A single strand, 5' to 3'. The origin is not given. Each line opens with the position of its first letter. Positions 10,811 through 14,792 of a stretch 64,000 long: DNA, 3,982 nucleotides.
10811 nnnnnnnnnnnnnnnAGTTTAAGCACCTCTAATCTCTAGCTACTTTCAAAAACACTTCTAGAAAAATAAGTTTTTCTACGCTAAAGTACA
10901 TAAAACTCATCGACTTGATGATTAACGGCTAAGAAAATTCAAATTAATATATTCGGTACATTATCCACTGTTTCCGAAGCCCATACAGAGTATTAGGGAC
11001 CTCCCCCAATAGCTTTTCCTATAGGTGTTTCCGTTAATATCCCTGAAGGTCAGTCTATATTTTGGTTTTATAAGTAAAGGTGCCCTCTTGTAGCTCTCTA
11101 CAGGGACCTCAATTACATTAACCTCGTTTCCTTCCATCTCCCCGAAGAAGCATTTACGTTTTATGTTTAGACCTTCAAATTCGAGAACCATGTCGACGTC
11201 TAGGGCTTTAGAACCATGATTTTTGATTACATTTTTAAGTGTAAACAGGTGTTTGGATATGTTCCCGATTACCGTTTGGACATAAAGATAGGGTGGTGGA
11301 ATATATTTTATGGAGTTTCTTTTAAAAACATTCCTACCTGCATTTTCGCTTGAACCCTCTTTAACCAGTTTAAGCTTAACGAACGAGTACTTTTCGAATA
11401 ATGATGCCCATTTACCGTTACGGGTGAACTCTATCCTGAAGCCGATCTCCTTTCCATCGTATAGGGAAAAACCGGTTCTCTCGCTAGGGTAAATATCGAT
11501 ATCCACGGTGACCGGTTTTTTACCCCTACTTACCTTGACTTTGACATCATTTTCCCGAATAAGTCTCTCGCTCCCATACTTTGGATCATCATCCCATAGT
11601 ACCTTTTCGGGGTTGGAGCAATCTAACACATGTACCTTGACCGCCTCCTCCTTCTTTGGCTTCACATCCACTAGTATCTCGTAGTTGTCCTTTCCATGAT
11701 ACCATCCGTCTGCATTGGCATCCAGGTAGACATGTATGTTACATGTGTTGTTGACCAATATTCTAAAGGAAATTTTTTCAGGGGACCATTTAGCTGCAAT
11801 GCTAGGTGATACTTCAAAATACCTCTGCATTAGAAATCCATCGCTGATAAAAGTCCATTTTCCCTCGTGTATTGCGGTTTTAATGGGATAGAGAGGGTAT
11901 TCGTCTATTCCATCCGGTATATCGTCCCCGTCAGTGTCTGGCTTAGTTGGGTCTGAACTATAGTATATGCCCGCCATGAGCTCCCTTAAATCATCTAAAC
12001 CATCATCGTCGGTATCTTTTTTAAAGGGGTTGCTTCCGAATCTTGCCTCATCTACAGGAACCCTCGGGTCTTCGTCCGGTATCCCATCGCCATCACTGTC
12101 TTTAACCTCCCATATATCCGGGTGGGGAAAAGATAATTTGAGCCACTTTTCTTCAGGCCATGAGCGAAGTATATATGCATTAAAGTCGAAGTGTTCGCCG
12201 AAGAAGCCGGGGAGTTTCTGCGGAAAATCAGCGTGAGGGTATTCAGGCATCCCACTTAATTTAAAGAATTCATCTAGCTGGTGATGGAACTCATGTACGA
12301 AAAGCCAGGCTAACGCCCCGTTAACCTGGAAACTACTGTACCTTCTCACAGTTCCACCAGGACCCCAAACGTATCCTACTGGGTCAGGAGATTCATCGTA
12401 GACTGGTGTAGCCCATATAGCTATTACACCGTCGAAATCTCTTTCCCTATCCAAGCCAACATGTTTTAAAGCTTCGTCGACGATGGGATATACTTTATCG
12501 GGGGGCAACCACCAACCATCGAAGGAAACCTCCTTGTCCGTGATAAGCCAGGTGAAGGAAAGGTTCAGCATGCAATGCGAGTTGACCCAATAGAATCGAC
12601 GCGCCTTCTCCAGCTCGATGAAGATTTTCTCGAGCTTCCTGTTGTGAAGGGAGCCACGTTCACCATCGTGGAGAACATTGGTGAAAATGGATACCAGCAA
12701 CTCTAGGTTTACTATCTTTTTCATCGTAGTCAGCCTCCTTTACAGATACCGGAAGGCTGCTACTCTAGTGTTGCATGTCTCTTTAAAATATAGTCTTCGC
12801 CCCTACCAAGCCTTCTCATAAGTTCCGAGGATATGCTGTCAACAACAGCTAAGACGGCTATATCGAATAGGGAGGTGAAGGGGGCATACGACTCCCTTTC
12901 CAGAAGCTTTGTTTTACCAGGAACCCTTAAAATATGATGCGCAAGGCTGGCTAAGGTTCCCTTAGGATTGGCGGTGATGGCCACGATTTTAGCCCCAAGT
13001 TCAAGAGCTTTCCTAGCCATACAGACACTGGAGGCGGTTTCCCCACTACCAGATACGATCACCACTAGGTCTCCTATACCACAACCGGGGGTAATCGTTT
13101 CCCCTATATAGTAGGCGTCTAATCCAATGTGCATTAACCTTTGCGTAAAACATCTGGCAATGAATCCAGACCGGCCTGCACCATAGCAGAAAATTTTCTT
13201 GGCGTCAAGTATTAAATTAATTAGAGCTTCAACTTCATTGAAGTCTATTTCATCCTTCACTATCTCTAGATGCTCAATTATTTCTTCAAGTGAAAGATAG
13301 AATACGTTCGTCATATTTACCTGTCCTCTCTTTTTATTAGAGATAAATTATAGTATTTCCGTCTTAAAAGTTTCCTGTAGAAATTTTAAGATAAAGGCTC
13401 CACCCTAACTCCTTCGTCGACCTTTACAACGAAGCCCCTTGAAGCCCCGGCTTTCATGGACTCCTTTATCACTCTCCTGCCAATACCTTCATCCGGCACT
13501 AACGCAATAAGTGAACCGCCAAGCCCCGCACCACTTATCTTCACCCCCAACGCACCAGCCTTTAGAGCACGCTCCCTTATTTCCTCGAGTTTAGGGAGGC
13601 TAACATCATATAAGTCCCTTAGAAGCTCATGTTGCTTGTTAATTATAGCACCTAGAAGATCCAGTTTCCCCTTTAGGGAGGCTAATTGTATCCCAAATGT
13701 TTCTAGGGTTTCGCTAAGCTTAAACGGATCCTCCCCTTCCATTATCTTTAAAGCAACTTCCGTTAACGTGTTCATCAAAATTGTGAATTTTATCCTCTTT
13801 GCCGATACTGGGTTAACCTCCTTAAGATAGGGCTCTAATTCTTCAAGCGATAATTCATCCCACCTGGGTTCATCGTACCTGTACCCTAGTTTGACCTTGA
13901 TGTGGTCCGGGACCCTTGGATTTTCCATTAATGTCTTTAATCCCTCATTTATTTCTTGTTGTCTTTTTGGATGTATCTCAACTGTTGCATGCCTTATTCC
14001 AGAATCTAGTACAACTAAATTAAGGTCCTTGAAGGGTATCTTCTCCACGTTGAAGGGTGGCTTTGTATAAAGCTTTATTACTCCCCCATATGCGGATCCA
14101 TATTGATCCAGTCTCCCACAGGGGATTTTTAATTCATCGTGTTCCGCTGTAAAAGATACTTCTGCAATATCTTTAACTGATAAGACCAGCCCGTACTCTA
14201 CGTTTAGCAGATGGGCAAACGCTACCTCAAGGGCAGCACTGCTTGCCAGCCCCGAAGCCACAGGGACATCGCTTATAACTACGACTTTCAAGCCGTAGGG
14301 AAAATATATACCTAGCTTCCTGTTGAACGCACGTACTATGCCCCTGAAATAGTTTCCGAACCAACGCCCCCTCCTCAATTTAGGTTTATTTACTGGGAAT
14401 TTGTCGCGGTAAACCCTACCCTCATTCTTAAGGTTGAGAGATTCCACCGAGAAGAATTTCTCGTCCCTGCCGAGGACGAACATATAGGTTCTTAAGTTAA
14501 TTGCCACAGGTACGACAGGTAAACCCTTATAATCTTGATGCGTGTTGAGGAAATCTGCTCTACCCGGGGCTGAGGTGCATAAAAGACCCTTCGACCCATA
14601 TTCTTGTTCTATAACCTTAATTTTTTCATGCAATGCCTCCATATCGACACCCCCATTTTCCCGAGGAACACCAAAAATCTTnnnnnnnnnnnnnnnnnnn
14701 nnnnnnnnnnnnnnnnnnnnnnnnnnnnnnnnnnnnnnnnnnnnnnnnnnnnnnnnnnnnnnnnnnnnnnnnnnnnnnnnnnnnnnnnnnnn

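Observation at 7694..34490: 27-kb one-strand array: three ATPase-less giant FtsX/MacB-type fusions, two ~16-TM paralogs and two anchored beta-sandwich paralogs woven into a Leloir/alpha-galactosidase locus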

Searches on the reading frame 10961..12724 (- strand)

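Call 4: search_protein_families(library=pfam, proteins=[window:10961-12724:-], max_evalue=0.01)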
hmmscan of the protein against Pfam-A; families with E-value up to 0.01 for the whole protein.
window:10961-12724:- (587 aa): 0 families

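Call 52: search_protein_families(library=ncbifam, proteins=[window:10961-12724:-], max_evalue=0.01)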
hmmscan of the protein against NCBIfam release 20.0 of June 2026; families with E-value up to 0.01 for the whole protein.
window:10961-12724:- (587 aa): 1 family
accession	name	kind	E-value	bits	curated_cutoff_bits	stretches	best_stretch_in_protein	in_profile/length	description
NF033765.2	gliding_CglD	equivalog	0.0006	17.7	400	1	207-274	175-240/1124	adventurous gliding motility lipoprotein CglD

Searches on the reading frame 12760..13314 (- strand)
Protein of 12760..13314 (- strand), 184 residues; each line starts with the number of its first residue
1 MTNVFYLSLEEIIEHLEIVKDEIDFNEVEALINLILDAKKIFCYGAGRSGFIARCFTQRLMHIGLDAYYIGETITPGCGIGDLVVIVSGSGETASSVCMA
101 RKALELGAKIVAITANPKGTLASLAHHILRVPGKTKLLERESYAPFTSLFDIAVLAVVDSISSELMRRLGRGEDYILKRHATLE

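Call 4: search_protein_families(library=pfam, proteins=[window:12760-13314:-], max_evalue=0.01)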
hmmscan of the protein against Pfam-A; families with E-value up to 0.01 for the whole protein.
window:12760-13314:- (184 aa): 3 families
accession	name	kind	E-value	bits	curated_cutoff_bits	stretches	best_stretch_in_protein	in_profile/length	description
PF01380.27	SIS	-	2e-17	63.6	25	1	35-136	2-109/131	SIS domain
PF13580.11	SIS_2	-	1.1e-07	32.3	27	1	81-114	104-137/138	SIS domain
PF20686.2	CsoSCA_cat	-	0.0075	16.2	21.5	1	105-167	8-65/236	Carboxysome Shell Carbonic Anhydrase, catalytic domain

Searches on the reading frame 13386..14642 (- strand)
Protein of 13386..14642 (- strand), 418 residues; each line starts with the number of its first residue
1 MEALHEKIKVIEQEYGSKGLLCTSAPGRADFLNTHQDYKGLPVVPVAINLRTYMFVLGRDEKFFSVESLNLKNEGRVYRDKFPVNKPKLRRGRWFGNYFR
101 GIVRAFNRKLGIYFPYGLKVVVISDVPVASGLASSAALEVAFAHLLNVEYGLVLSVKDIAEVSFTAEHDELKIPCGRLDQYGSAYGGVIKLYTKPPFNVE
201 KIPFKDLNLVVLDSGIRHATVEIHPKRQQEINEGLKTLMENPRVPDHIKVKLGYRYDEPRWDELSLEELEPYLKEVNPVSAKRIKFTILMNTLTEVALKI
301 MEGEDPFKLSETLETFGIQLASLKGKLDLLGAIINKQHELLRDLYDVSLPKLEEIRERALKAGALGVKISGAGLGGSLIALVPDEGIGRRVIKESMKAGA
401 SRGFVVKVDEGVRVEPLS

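Call 4: search_protein_families(library=pfam, proteins=[window:13386-14642:-], max_evalue=0.01)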
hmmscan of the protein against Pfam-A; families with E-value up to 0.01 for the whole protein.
window:13386-14642:- (418 aa): 3 families
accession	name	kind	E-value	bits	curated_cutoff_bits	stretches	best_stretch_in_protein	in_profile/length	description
PF00288.32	GHMP_kinases_N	-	3.9e-17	62.7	22.3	1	97-187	1-87/87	GHMP kinases N terminal domain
PF08544.19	GHMP_kinases_C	-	9.6e-13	48.8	21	1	323-392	6-76/85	GHMP kinases C terminal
PF10509.15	GalKase_gal_bdg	-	1.6e-10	40.8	23.1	1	12-56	4-47/49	Galactokinase galactose-binding signature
